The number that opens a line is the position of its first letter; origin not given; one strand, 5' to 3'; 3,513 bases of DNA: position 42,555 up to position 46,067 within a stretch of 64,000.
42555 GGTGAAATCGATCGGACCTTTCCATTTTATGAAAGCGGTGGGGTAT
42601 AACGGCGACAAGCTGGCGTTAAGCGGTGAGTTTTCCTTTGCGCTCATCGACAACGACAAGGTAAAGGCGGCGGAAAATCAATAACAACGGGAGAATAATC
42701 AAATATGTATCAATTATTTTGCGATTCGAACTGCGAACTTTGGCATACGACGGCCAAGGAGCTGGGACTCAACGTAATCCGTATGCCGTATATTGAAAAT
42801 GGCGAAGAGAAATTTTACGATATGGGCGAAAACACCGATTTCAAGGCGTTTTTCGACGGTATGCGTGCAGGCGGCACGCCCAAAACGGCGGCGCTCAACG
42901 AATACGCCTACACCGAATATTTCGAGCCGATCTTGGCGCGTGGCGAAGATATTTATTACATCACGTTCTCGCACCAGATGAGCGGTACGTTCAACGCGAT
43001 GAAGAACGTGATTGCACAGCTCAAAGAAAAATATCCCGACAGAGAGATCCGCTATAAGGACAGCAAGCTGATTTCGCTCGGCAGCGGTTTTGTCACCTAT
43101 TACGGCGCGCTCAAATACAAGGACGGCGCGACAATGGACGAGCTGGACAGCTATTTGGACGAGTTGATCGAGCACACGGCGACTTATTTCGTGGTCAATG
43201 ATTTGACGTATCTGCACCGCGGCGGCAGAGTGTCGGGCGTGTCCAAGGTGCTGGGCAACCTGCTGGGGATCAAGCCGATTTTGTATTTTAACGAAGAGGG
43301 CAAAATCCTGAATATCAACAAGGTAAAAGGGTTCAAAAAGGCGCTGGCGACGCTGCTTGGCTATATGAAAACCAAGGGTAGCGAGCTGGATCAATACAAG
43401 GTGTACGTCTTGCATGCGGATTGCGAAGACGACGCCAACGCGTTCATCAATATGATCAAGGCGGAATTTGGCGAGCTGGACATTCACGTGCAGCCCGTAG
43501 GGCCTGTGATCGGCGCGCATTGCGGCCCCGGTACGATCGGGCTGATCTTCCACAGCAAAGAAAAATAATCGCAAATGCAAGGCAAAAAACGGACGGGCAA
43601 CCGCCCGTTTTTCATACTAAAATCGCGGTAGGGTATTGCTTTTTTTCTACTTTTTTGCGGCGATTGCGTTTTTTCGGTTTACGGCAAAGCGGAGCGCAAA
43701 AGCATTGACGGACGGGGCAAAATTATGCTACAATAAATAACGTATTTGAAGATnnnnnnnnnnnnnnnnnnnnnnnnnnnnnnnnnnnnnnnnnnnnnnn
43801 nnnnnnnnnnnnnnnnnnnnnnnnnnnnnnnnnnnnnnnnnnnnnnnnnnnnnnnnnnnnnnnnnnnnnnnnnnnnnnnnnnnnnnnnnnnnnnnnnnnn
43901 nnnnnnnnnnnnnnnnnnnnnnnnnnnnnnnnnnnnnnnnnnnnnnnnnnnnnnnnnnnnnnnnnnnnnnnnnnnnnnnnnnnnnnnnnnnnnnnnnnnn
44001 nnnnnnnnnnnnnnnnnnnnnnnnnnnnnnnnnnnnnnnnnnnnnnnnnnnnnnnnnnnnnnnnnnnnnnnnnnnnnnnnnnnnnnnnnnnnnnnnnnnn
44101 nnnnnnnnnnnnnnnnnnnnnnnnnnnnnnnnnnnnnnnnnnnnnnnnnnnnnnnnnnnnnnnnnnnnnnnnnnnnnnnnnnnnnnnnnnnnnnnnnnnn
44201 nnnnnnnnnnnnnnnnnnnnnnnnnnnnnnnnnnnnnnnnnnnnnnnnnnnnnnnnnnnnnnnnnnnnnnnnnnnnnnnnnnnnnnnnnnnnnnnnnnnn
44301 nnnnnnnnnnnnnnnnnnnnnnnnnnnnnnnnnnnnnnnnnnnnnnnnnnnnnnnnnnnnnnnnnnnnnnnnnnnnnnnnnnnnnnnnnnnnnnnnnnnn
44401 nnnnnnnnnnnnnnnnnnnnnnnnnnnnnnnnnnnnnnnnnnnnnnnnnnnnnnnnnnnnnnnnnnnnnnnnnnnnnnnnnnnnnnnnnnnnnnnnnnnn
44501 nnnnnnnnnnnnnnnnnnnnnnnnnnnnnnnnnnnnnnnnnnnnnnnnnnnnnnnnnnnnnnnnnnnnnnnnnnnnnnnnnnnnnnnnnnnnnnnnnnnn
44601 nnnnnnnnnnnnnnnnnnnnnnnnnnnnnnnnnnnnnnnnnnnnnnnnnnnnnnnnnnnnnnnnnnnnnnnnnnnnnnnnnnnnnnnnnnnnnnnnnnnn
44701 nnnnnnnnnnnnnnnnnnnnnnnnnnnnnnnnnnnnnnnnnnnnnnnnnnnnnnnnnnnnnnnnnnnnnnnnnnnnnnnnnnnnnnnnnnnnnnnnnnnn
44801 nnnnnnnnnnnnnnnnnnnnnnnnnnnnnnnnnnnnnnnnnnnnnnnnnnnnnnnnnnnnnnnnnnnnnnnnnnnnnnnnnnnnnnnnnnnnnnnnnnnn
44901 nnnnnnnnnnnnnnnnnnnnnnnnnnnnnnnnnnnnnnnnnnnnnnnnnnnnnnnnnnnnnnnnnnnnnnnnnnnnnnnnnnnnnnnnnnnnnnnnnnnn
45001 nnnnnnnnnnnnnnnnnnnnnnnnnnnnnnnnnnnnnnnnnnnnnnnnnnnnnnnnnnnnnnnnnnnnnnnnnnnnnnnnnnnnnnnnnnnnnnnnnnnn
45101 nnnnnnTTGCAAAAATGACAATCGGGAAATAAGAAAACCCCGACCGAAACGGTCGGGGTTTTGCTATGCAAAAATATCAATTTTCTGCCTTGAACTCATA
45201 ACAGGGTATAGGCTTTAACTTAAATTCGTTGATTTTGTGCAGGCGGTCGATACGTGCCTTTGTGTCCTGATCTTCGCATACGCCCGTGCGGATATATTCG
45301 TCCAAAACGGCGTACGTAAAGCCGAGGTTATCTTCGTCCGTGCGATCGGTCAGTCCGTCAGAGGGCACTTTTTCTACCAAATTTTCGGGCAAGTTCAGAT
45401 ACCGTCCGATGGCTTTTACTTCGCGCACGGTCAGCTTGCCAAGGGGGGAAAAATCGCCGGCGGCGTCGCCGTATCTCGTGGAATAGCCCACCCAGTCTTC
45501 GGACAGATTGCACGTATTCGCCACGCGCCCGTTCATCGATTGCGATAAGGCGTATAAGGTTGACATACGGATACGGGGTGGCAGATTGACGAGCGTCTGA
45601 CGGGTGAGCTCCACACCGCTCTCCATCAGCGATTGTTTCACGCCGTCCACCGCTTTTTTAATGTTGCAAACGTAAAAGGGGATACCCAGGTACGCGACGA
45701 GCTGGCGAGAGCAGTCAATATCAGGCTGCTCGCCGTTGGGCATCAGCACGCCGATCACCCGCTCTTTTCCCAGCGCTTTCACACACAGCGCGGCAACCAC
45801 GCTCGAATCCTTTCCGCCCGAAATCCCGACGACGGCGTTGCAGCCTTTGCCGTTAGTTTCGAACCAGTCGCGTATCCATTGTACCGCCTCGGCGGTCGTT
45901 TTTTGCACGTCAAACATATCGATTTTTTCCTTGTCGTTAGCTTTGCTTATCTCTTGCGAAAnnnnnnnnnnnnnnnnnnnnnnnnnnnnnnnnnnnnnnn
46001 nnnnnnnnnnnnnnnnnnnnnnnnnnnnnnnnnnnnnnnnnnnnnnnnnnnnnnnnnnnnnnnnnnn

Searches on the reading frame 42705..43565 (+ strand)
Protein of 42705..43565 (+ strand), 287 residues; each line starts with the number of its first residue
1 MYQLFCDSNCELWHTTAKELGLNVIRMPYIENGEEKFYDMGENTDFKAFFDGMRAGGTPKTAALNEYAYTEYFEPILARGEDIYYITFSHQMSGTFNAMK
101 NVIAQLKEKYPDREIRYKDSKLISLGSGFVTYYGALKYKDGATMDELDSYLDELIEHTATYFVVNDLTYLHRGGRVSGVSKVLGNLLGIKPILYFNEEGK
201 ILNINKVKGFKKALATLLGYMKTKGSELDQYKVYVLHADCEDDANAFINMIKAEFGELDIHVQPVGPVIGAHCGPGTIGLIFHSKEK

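Call 32: search_protein_families(library=pfam, proteins=[window:42705-43565:+], max_evalue=0.001)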
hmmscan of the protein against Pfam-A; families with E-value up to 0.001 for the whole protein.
window:42705-43565:+ (287 aa): 1 family
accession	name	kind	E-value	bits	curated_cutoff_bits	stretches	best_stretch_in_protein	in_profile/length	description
PF02645.21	DegV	-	3.4e-65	220.6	27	1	4-283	4-278/280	Uncharacterised protein, DegV family COG1307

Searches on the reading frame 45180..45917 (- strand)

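Call 32: search_protein_families(library=pfam, proteins=[window:45180-45917:-], max_evalue=0.001)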
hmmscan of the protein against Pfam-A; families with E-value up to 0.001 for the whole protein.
window:45180-45917:- (246 aa): 2 families
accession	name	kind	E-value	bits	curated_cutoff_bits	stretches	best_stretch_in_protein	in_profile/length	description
PF02540.23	NAD_synthase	-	1.1e-53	182.3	21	1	10-231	4-236/242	NAD synthase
PF06508.19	QueC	-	0.00021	21.3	22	1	28-107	2-81/210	Queuosine biosynthesis protein QueC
